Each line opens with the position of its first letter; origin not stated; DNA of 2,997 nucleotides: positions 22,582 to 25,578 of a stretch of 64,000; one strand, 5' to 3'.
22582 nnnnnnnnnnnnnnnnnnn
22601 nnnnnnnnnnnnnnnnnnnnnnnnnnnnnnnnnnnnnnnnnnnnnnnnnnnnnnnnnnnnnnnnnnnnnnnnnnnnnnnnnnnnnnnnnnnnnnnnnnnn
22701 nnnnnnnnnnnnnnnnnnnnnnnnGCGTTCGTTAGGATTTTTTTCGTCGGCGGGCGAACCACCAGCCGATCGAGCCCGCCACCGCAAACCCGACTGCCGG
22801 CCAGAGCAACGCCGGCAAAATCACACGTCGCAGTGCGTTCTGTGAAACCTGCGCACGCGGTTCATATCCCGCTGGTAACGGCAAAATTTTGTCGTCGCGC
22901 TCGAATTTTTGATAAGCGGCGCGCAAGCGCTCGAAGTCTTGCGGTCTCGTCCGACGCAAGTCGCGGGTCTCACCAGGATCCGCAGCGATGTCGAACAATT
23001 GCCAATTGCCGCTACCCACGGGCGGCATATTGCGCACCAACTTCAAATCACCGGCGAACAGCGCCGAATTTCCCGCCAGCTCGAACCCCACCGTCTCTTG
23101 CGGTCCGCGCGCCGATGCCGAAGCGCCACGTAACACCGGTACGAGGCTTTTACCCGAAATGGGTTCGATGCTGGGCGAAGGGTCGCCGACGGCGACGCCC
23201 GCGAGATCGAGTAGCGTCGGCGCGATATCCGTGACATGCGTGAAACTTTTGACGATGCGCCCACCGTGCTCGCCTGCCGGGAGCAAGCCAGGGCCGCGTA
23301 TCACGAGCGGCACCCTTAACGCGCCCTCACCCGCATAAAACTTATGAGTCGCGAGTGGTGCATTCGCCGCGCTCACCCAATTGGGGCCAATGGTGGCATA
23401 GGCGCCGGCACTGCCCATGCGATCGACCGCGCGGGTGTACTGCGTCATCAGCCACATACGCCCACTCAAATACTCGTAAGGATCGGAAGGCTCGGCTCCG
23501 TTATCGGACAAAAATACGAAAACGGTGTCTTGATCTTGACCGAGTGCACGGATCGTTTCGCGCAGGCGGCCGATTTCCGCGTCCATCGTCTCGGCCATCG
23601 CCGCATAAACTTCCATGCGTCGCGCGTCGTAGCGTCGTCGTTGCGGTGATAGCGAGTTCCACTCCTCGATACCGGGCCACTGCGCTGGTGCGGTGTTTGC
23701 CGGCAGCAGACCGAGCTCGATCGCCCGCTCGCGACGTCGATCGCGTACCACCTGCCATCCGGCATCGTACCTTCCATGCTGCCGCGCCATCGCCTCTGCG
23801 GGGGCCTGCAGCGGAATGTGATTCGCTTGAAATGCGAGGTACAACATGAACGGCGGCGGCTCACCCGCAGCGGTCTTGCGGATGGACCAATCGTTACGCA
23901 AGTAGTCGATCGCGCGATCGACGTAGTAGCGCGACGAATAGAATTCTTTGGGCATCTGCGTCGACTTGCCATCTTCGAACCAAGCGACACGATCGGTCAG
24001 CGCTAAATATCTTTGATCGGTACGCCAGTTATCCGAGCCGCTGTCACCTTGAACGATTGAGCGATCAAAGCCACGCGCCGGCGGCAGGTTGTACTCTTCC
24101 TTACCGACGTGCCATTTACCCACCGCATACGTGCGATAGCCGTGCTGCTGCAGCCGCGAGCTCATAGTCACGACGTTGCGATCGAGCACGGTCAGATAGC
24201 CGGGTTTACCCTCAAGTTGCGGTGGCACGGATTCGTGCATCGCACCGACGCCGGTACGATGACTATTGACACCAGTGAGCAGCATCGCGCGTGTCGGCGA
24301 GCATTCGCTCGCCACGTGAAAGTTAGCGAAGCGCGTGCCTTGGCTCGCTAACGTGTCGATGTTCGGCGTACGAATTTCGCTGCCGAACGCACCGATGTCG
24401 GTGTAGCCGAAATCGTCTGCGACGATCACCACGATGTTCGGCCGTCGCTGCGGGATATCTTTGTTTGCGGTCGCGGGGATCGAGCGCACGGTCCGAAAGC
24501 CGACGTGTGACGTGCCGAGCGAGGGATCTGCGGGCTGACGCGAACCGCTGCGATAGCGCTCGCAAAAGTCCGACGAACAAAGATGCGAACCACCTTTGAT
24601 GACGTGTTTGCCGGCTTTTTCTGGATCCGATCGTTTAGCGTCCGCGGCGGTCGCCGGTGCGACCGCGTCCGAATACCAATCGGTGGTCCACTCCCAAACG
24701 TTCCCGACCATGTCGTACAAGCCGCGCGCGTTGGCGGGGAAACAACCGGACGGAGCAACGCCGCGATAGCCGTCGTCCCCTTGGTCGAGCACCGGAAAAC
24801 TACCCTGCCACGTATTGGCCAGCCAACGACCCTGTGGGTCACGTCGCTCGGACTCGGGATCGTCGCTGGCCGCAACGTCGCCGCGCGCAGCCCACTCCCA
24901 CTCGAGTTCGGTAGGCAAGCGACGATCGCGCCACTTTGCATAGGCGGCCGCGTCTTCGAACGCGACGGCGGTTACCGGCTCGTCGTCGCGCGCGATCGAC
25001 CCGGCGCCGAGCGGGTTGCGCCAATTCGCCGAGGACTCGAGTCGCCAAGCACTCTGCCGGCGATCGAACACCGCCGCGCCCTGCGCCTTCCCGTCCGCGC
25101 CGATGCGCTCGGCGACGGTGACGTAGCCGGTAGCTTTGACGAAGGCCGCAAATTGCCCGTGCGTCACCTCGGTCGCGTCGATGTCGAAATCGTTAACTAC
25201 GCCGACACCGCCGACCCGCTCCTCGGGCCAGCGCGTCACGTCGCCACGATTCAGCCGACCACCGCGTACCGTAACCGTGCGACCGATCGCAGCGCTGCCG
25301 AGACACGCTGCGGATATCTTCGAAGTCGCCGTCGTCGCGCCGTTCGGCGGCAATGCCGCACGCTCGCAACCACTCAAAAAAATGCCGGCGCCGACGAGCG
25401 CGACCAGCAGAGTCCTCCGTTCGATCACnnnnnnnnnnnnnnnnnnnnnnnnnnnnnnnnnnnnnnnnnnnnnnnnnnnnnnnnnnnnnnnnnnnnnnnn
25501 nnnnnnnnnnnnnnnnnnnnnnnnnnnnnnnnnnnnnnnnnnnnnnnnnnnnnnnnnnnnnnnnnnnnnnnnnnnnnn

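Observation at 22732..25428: Formylglycine-generating enzyme fused to its own sulfatase substrate, exported and anchored at both ends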

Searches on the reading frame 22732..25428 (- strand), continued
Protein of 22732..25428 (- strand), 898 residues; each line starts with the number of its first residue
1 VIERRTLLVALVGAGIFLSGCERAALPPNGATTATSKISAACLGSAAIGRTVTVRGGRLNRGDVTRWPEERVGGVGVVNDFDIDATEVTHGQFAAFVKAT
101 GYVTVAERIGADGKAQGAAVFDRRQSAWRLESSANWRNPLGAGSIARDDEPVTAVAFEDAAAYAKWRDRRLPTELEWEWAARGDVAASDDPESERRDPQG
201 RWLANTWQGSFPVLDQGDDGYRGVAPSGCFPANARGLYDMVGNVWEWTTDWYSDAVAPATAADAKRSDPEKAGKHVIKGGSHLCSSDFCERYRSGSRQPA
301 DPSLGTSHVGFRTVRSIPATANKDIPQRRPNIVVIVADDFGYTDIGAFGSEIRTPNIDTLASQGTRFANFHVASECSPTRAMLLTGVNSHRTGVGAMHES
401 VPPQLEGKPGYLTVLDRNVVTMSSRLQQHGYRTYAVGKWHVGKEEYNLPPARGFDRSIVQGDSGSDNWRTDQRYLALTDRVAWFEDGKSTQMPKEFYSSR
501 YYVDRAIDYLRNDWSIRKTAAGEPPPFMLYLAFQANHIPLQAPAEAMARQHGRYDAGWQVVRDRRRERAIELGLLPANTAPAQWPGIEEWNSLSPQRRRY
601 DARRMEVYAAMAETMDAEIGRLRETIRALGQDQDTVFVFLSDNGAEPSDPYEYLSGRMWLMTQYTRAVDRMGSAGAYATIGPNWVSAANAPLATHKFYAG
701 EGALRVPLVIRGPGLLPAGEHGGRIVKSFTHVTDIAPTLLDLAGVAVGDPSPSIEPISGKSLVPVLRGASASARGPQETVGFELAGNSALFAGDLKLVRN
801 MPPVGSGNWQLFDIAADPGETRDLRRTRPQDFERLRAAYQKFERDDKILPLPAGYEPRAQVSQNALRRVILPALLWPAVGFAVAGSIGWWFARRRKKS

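Call 10: find_encoding_contigs(protein=P0004, flank=6000, max_places=3)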
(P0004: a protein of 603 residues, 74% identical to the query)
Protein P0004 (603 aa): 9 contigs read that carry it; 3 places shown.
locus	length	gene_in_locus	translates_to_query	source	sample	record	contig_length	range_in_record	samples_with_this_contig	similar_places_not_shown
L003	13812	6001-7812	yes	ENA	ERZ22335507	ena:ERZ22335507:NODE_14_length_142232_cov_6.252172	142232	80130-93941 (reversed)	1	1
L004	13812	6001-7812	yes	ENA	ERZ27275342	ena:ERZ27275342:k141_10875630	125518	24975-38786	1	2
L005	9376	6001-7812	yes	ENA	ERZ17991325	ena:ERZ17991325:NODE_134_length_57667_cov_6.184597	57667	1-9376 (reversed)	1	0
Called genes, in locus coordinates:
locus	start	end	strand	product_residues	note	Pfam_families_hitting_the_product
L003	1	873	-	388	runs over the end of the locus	PF12704:MacB_PCD, PF02687:FtsX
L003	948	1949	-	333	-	PF25917:BSH_RND (weak), PF25973:BSH_CzcB, PF25954:Beta-barrel_RND_2, PF25967:RND-MFP_C (weak), PF25989:YknX_C (weak)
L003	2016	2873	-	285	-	PF01370:Epimerase (weak), PF05368:NmrA, PF13460:NAD_binding_10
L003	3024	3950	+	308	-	-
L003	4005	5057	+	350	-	PF00230:MIP, PF00027:cNMP_binding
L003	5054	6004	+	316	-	PF03781:FGE-sulfatase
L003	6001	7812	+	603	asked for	PF00884:Sulfatase, PF16347:SGSH_C (faint)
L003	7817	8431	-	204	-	PF02630:SCO1-SenC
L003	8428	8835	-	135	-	PF04314:LpqE-like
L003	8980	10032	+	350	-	-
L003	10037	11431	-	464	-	PF00324:AA_permease, PF13520:AA_permease_2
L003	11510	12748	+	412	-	PF01244:Peptidase_M19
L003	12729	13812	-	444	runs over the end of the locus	PF03137:OATP (faint), PF07690:MFS_1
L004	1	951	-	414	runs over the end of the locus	PF12704:MacB_PCD, PF02687:FtsX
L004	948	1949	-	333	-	PF25917:BSH_RND (weak), PF25973:BSH_CzcB, PF25954:Beta-barrel_RND_2, PF25967:RND-MFP_C (weak), PF25989:YknX_C (weak)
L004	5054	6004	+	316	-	PF03781:FGE-sulfatase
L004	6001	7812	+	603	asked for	PF00884:Sulfatase, PF16347:SGSH_C (faint)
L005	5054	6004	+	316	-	PF03781:FGE-sulfatase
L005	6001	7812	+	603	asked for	PF00884:Sulfatase, PF16347:SGSH_C (faint)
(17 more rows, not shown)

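Call 18: find_related_loci(query=window:22732-25428:-, collection=genome_contigs, flank=8000)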
Query window:22732-25428:- (898 aa) in genome_contigs; peptide patterns used: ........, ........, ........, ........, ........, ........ (x = any residue, [..] = any of these).
599 stretches matched a pattern (row limit reached: there are more); 575 encode a relative of the query (tblastn E <= 1e-3); the best 80 are kept; 80 distinct loci.
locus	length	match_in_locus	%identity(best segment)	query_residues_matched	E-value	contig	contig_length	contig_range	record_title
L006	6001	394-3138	30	34-851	3e-103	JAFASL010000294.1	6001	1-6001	MAG: Alphaproteobacteria bacterium isolate CP_BM_ER_R8_17 BM_ER_R8_k147_1227282, whole genome shotgun sequence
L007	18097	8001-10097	35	11-744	6e-76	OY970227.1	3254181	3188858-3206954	MAG: uncultured Acidimicrobiia bacterium isolate MFD06229.bin.1.171 genome assembly, chromosome: 1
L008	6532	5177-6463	38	54-455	7e-75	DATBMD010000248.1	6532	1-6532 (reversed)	MAG TPA_asm: Gaiellaceae bacterium isolate SMAG_U3989 k141_157151, whole genome shotgun sequence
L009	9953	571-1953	34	54-456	4e-67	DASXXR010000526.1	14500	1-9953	MAG TPA_asm: Paraburkholderia sp. isolate SMAG_U4803 k141_979974, whole genome shotgun sequence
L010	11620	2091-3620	33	17-477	4e-65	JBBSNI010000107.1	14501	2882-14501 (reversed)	MAG: Cytophagales bacterium isolate LS5_sbin.56 LS5_sbin.56_K_445644_L_14501_cov_14.1358, whole genome shotgun sequence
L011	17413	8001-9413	33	44-455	1e-64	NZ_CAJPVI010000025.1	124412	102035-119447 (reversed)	Cupriavidus numazuensis strain LMG 26411 isolate LMG 26411, whole genome shotgun sequence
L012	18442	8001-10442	33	18-823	1e-64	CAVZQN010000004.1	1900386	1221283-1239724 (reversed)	MAG: uncultured bacterium isolate MFD05747.bin.3.202 genome assembly, contig: contig_16702, whole genome shotgun sequenc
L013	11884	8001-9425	33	52-455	1e-63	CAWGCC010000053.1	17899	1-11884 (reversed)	MAG: uncultured beta proteobacterium isolate MFD06229.bin.3.483 genome assembly, contig: contig_6172, whole genome shotg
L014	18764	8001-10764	31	52-851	1e-63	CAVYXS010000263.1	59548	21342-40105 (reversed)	MAG: uncultured cyanobacterium isolate MFD03044.bin.2.81 genome assembly, contig: contig_82902, whole genome shotgun seq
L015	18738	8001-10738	31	52-851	8e-63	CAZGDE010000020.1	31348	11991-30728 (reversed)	MAG TPA_asm: uncultured bacterium isolate binchicken_co311_160 genome assembly, contig: NODE_2451_length_31348_cov_6.366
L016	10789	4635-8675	46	52-824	3e-61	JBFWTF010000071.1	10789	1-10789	MAG: Methyloceanibacter sp. isolate CA_2019_TPBF_40 NODE_25497_length_10789_cov_3.816357_TPBF, whole genome shotgun sequ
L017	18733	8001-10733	30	52-851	7e-60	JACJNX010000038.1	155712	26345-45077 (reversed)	Cyanobacteria bacterium FACHB-63 contig38, whole genome shotgun sequence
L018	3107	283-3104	30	30-818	5e-60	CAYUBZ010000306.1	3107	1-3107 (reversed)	MAG TPA_asm: uncultured Hyphomicrobium sp. isolate binchicken_co262_65 genome assembly, contig: NODE_39424_length_3107_c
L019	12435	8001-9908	35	128-762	1e-58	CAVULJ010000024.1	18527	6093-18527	MAG: uncultured Alphaproteobacteria bacterium isolate MFD01716.bin.2.10 genome assembly, contig: contig_77945, whole gen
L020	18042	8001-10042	43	54-758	2e-58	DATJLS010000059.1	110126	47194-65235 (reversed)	MAG TPA_asm: Acetobacteraceae bacterium isolate SMAG_U14815 k141_878839, whole genome shotgun sequence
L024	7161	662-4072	44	78-851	2e-56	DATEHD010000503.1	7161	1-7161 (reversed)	MAG TPA_asm: Candidatus Krumholzibacteriia bacterium isolate SMAG_U8802 k141_476139, whole genome shotgun sequence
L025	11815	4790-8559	29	54-839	6e-56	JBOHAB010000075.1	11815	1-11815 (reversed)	MAG: Gaiellaceae bacterium isolate SD8048_metabat2.bin.6 NODE_538_length_11815_cov_1.943960, whole genome shotgun sequen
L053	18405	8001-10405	41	48-762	2e-54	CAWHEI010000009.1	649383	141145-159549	MAG: Ilumatobacteraceae bacterium isolate MFD00905.bin.1.257 genome assembly, contig: contig_35398, whole genome shotgun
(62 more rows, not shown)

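Call 21: search_protein_families(library=pfam, proteins=[L024:374-2932:+, L025:5272-8151:+, L053:7983-9500:+, L053:8555-10411:+], max_evalue=0.00001)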
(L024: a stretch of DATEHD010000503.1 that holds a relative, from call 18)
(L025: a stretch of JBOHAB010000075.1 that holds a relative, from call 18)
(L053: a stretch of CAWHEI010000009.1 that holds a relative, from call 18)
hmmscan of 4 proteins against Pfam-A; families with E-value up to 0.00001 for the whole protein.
L024:374-2932:+ (853 aa): 2 families
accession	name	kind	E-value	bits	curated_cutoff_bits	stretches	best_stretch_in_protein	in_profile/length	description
PF00884.28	Sulfatase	-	3.9e-59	200.9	25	1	114-525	1-300/301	Sulfatase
PF16347.10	SGSH_C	-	2.2e-07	31.6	29.3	1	492-618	20-135/154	N-sulphoglucosamine sulphohydrolase, C-terminal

L025:5272-8151:+ (960 aa): 3 families
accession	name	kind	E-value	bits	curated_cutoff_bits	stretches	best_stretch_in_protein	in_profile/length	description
PF00884.28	Sulfatase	-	2e-72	244.5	25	1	214-625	1-300/301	Sulfatase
PF16347.10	SGSH_C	-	7.6e-06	26.6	29.3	0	580-640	8-67/154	N-sulphoglucosamine sulphohydrolase, C-terminal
PF01663.27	Phosphodiest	-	9.5e-06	25.9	23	0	485-537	184-235/342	Type I phosphodiesterase / nucleotide pyrophosphatase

L053:7983-9500:+ (506 aa): 2 families
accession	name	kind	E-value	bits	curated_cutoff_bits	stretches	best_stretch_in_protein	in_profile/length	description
PF00884.28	Sulfatase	-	1.2e-54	186.1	25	1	12-346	1-300/301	Sulfatase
PF14707.11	Sulfatase_C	-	8e-08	33.3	30.9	1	386-458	2-82/127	C-terminal region of aryl-sulfatase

L053:8555-10411:+ (619 aa): 1 family
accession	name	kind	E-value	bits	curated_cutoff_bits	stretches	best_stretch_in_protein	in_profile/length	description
PF03781.23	FGE-sulfatase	-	2.1e-83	280.4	23.3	1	314-616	3-255/255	Sulfatase-modifying factor enzyme 1-like domain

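Call 25: list_cluster_members(proteins=[window:22732-25428:-, P0001, P0002])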
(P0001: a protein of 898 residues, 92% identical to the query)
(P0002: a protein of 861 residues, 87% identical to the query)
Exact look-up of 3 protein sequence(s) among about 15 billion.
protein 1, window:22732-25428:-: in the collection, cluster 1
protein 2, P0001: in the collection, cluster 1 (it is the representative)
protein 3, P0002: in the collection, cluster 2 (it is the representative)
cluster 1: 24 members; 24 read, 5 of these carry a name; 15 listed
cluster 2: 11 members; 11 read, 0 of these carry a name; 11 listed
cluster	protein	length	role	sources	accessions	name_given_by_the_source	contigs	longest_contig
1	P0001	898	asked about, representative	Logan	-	-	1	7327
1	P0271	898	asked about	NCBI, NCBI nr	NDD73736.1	MAG: hypothetical protein EBZ40_01970 [Gammaproteobacteria bacterium] | hypothetical protein [Gammaproteobacteria bacterium]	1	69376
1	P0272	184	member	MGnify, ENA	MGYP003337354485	FL=1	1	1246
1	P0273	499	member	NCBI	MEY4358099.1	MAG: hypothetical protein RL469_1425, partial [Pseudomonadota bacterium]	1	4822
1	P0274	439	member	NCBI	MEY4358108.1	MAG: Arylsulfatase, partial [Pseudomonadota bacterium]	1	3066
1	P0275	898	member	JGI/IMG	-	arylsulfatase/uncharacterized sulfatase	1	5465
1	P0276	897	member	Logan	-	-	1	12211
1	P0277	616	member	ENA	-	-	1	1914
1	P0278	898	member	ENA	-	-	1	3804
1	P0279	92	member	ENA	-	-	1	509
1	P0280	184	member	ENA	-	-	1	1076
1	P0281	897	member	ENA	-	-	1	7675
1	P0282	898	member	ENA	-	-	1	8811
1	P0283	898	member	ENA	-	-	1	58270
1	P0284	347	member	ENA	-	-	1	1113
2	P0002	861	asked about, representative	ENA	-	-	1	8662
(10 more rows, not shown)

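Call 26: find_encoding_contigs(protein=P0003, flank=6000, max_places=2)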
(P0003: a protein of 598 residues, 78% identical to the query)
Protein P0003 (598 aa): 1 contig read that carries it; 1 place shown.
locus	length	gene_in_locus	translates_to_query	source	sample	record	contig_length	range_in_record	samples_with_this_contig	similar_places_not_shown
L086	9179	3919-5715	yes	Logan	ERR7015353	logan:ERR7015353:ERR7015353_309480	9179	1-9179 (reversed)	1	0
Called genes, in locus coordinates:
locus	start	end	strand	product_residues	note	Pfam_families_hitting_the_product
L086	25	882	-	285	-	PF01370:Epimerase, PF05368:NmrA, PF13460:NAD_binding_10, PF16363:GDP_Man_Dehyd (weak)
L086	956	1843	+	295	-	-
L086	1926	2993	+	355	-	PF00230:MIP, PF00027:cNMP_binding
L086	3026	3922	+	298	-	PF03781:FGE-sulfatase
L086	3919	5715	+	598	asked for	PF00884:Sulfatase, PF16347:SGSH_C (weak)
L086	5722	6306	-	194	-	PF02630:SCO1-SenC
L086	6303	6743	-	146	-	PF04314:LpqE-like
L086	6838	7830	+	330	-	PF08240:ADH_N, PF00107:ADH_zinc_N, PF13602:ADH_zinc_N_2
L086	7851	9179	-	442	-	?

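Call 27: find_encoding_contigs(protein=window:22732-25428:-, flank=3000, max_places=5)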
Protein window:22732-25428:- (898 aa): no gene with exactly this product is on record in the collection.

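Call 32: find_encoding_contigs(protein=P0062, flank=6000, max_places=1)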
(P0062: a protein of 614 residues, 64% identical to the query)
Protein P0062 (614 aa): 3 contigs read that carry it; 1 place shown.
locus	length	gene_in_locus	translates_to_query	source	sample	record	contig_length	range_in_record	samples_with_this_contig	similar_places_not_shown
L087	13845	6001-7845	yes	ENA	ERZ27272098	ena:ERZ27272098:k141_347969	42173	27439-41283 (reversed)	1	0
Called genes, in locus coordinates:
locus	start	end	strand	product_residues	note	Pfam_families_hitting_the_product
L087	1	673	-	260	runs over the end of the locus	PF00392:GntR, PF07702:UTRA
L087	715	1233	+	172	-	PF19315:MC_hydratase, PF01575:MaoC_dehydratas, PF13452:FAS1_DH_region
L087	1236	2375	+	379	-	PF02771:Acyl-CoA_dh_N, PF02770:Acyl-CoA_dh_M, PF00441:Acyl-CoA_dh_1, PF08028:Acyl-CoA_dh_2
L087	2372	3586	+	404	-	PF02515:CoA_transf_3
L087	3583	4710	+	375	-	PF02515:CoA_transf_3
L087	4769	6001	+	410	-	PF02770:Acyl-CoA_dh_M, PF00441:Acyl-CoA_dh_1, PF08028:Acyl-CoA_dh_2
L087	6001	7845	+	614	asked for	PF00884:Sulfatase, PF16347:SGSH_C (weak)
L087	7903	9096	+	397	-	PF02771:Acyl-CoA_dh_N, PF02770:Acyl-CoA_dh_M, PF00441:Acyl-CoA_dh_1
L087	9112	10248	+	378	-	PF02771:Acyl-CoA_dh_N, PF02770:Acyl-CoA_dh_M, PF00441:Acyl-CoA_dh_1, PF08028:Acyl-CoA_dh_2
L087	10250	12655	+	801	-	-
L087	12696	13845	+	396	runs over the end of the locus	PF00155:Aminotran_1_2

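Call 33: find_encoding_contigs(protein=P0109, flank=6000, max_places=1)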
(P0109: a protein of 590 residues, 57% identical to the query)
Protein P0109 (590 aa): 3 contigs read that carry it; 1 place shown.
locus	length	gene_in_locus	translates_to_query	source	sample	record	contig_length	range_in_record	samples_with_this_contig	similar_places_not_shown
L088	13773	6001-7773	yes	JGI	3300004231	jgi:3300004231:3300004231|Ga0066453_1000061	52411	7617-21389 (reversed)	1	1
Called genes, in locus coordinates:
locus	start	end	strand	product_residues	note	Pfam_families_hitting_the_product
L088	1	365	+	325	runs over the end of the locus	PF03781:FGE-sulfatase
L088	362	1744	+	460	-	PF06863:DUF1254, PF06742:DUF1214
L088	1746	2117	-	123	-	-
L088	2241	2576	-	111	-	-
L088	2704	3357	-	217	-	PF00440:TetR_N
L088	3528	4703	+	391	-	PF13557:Phenol_MetA_deg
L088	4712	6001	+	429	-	PF01323:DSBA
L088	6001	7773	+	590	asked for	PF00884:Sulfatase, PF16347:SGSH_C (faint)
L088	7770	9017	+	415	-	-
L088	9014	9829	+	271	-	PF00106:adh_short, PF01370:Epimerase (weak), PF08659:KR, PF13561:adh_short_C2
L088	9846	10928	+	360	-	PF23023:Anti-Pycsar_Apyc1, PF00753:Lactamase_B, PF12706:Lactamase_B_2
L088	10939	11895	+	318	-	PF00561:Abhydrolase_1, PF12146:Hydrolase_4, PF12697:Abhydrolase_6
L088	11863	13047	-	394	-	PF00512:HisKA, PF02518:HATPase_c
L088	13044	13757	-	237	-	PF00072:Response_reg, PF00486:Trans_reg_C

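Call 34: find_encoding_contigs(protein=P0092, flank=6000, max_places=1)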
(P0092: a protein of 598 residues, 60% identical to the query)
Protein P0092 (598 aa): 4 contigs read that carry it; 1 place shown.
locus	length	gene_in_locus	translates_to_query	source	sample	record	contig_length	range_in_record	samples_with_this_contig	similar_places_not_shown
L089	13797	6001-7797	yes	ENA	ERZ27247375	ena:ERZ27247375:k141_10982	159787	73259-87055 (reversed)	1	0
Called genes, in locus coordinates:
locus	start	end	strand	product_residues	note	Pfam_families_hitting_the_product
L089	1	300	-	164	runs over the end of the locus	PF00210:Ferritin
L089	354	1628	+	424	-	PF07075:NamZ_N, PF20732:NamZ_C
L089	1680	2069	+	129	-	PF03646:FlaG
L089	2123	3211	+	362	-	PF23023:Anti-Pycsar_Apyc1, PF00753:Lactamase_B, PF12706:Lactamase_B_2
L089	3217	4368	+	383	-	PF01323:DSBA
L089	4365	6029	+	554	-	PF00884:Sulfatase, PF01663:Phosphodiest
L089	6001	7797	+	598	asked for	PF00884:Sulfatase, PF01663:Phosphodiest (faint), PF16347:SGSH_C (weak)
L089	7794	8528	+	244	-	PF00106:adh_short, PF01370:Epimerase (weak), PF08659:KR (weak), PF13561:adh_short_C2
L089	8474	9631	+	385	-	PF13417:GST_N_3, PF00043:GST_C, PF13410:GST_C_2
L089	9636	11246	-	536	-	PF00501:AMP-binding, PF13193:AMP-binding_C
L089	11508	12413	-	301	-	PF00126:HTH_1, PF03466:LysR_substrate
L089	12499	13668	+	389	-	PF09243:Rsm22, PF01209:Ubie_methyltran, PF05175:MTS, PF13489:Methyltransf_23, PF13847:Methyltransf_31, PF08241:Methyltransf_11, PF08242:Methyltransf_12, PF13649:Methyltransf_25, +1 more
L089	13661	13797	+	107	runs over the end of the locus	-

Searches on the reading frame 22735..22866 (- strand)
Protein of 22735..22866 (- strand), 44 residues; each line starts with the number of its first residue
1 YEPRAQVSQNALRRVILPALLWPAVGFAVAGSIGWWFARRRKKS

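Call 31: search_protein_families(library=ncbifam, proteins=[window:22735-22866:-], max_evalue=10)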
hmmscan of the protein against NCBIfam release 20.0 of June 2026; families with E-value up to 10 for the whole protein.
seq(44 aa): 2 families
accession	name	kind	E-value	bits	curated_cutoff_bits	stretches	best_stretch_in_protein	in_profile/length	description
TIGR01167.1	LPXTG_anchor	domain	0.0023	18.5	15.9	1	21-43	12-33/34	LPXTG cell wall anchor domain-containing protein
TIGR02595.1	PEP_CTERM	domain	0.04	14.8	16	1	24-43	5-24/24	PEP-CTERM sorting domain-containing protein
